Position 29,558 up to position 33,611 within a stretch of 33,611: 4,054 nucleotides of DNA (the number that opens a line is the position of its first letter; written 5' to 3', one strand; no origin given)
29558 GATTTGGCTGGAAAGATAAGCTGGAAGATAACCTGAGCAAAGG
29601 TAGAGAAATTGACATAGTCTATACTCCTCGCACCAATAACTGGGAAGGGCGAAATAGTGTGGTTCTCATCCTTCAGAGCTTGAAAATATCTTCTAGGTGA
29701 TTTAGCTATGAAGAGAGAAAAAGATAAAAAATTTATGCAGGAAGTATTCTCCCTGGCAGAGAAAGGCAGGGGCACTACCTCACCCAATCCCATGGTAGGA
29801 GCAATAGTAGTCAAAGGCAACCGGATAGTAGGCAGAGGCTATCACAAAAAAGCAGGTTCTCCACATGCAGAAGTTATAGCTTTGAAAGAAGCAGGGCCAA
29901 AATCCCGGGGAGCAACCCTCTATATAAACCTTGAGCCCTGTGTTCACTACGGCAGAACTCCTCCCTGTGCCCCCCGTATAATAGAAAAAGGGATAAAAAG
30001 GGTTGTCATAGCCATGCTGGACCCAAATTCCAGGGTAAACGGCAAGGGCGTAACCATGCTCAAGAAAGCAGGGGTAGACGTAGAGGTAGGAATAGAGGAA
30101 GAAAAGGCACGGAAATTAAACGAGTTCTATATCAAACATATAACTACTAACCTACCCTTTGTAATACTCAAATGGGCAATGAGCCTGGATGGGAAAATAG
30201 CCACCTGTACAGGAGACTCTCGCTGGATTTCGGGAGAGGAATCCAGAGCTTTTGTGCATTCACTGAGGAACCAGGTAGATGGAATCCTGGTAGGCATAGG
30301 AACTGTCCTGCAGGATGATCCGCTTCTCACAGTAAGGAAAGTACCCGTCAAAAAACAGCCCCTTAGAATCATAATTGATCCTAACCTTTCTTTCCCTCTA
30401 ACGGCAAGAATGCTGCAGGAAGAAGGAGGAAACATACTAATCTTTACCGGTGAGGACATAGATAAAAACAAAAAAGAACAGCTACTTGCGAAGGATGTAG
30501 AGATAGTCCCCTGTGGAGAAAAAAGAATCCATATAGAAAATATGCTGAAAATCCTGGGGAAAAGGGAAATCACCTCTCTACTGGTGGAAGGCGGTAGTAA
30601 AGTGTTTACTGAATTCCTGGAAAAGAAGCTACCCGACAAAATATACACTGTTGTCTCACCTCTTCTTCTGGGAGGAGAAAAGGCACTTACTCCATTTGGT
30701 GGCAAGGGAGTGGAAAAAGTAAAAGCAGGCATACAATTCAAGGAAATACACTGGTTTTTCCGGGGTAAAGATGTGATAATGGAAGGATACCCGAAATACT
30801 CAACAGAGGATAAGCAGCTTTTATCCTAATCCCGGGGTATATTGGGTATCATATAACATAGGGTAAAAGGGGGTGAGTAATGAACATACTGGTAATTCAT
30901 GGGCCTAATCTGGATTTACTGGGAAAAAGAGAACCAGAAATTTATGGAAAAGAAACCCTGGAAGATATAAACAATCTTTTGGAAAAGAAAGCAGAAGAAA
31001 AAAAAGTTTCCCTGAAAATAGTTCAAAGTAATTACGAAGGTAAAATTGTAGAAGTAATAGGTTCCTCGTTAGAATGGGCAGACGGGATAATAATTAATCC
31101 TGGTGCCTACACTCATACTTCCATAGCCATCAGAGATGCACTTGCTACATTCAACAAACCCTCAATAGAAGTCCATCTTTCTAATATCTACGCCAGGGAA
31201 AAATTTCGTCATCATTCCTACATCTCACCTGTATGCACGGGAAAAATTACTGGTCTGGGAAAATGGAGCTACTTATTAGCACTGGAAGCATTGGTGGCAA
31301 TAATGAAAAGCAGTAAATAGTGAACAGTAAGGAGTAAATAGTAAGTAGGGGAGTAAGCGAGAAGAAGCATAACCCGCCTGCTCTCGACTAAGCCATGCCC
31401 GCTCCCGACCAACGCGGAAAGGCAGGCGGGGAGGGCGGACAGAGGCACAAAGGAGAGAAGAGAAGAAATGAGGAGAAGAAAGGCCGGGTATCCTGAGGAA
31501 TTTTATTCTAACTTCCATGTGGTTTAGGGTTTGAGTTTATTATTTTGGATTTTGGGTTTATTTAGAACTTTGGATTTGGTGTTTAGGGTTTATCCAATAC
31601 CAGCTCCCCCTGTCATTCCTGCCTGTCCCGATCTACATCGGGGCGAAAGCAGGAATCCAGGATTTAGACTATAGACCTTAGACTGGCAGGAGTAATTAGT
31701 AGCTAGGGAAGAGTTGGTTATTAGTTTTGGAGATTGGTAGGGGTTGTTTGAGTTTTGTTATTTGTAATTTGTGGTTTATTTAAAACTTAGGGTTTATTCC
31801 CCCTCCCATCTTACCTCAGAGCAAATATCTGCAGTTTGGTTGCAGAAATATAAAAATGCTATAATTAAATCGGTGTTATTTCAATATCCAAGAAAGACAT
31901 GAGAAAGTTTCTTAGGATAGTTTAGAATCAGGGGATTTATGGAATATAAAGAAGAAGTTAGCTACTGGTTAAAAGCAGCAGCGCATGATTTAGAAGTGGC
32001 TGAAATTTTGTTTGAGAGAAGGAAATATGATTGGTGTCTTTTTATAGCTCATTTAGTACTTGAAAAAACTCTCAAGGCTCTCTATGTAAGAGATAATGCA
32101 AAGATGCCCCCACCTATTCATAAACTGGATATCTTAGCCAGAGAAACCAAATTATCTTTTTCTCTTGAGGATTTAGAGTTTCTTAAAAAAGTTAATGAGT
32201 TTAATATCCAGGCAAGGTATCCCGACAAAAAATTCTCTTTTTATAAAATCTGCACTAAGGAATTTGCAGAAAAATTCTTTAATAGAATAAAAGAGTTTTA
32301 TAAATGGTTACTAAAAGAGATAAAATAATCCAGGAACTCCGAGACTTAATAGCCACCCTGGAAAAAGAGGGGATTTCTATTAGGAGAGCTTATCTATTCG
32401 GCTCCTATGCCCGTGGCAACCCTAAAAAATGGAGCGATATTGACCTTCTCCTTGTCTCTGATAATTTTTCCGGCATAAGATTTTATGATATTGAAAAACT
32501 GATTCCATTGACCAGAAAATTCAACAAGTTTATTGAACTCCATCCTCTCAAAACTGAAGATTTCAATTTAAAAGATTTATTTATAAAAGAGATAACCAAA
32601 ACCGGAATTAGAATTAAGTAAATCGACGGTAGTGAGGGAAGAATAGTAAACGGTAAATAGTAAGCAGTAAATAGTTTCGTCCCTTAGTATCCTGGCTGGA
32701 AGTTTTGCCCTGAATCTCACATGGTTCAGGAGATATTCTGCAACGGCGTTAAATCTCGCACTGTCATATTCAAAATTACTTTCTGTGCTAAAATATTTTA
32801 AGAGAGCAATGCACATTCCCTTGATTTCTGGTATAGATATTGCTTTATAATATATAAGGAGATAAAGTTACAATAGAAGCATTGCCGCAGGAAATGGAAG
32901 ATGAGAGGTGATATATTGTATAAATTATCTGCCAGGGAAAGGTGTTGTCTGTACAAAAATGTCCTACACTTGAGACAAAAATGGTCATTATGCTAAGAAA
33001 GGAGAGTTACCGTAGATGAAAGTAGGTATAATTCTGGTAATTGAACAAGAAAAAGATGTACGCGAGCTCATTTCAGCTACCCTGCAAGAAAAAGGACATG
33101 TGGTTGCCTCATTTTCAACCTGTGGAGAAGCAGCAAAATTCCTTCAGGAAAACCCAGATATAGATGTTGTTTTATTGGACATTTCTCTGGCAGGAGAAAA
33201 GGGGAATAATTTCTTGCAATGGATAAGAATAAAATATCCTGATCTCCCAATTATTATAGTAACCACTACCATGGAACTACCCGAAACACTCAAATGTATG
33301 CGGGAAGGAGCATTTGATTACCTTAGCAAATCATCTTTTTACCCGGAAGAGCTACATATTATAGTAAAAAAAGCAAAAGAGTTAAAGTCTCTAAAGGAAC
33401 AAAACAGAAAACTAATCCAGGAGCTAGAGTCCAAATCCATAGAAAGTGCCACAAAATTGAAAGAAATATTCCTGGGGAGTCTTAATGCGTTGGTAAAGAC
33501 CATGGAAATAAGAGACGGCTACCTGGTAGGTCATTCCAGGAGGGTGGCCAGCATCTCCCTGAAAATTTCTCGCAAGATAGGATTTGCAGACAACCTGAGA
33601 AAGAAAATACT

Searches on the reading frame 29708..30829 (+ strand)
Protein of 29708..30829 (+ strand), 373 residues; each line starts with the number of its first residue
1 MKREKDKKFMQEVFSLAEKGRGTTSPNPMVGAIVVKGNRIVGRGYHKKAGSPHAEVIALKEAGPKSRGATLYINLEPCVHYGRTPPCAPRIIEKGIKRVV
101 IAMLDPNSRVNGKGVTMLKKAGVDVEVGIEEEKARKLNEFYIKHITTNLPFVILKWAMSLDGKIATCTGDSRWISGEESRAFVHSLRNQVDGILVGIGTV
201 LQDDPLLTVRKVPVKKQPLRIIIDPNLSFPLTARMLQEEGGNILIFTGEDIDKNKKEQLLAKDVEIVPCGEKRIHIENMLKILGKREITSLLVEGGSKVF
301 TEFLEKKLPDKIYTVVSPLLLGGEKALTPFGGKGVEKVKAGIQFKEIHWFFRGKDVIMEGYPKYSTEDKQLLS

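Call 23: search_protein_families(library=pfam, proteins=[window:29708-30829:+], max_evalue=0.01)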
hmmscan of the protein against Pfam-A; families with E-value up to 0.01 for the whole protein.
window:29708-30829:+ (373 aa): 3 families
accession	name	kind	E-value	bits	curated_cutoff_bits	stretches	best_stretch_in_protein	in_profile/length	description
PF01872.23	RibD_C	-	1.4e-51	175.6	24.1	1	150-356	1-195/197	RibD C-terminal domain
PF00383.29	dCMP_cyt_deam_1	-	1.2e-19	70.5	25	1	4-103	2-102/102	Cytidine and deoxycytidylate deaminase zinc-binding region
PF14437.12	MafB19-deam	-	1.9e-12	47.7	27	1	6-122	3-120/142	MafB19-like deaminase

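Call 91: find_encoding_contigs(protein=window:29708-30829:+, flank=5000, max_places=5)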
Protein window:29708-30829:+ (373 aa): no gene with exactly this product is on record in the collection.

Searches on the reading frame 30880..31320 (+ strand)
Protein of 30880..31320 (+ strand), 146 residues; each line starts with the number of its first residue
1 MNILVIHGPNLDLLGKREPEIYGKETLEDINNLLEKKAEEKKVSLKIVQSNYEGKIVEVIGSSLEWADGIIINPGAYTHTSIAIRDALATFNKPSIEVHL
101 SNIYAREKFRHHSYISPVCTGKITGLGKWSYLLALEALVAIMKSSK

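Call 22: find_encoding_contigs(protein=window:30880-31320:+, flank=10000, max_places=10)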
Protein window:30880-31320:+ (146 aa): no gene with exactly this product is on record in the collection.

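Call 23: search_protein_families(library=pfam, proteins=[window:30880-31320:+], max_evalue=0.01)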
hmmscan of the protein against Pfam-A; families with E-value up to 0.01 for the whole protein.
window:30880-31320:+ (146 aa): 1 family
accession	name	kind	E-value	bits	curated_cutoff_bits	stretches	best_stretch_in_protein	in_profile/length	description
PF01220.24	DHquinase_II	-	2.2e-59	199.6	23.3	1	2-138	1-137/138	Dehydroquinase class II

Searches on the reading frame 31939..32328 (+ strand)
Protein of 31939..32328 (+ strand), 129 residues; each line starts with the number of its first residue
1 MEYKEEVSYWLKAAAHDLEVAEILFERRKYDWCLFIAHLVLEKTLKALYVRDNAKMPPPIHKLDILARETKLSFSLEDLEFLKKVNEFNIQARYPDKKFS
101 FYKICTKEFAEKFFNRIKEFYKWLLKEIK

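Call 23: search_protein_families(library=pfam, proteins=[window:31939-32328:+], max_evalue=0.01)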
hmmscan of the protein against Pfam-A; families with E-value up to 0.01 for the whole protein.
window:31939-32328:+ (129 aa): 1 family
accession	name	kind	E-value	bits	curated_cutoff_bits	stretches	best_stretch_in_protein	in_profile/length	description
PF05168.19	HEPN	-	3.1e-23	82.6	22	1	8-127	2-116/117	HEPN domain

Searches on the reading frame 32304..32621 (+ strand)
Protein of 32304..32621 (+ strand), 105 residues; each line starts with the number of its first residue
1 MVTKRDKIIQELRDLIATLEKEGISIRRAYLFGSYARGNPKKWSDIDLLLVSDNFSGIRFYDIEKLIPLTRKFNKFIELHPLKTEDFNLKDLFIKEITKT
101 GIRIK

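Call 23: search_protein_families(library=pfam, proteins=[window:32304-32621:+], max_evalue=0.01)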
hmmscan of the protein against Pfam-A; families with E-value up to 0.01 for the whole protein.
window:32304-32621:+ (105 aa): 4 families
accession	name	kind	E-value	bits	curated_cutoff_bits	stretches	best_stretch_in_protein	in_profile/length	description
PF01909.29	NTP_transf_2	-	4.4e-11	43.5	21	1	19-77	11-69/93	Nucleotidyltransferase domain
PF18765.7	Polbeta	-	4.8e-11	43.1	26.9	1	15-104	3-87/93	Polymerase beta, Nucleotidyltransferase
PF22600.2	MTPAP-like_central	-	0.00083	19.9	27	1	3-72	20-86/139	Poly(A) RNA polymerase, mitochondrial-like, central palm domain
PF22014.2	DUF6932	-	0.00094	20.1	27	1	4-55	30-79/142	Family of unknown function (DUF6932)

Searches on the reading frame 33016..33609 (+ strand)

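Call 66: search_protein_families(library=pfam, proteins=[window:33016-33609:+], max_evalue=0.0001)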
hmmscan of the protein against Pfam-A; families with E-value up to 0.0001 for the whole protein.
window:33016-33609:+ (198 aa): 2 families
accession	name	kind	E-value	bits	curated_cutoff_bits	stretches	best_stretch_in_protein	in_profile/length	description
PF00072.30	Response_reg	-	1.2e-21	77.4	30.2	1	6-116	1-109/111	Response regulator receiver domain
PF03709.21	OKR_DC_1_N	-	1.3e-05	25.9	29.3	1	16-87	7-77/111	Orn/Lys/Arg decarboxylase, N-terminal domain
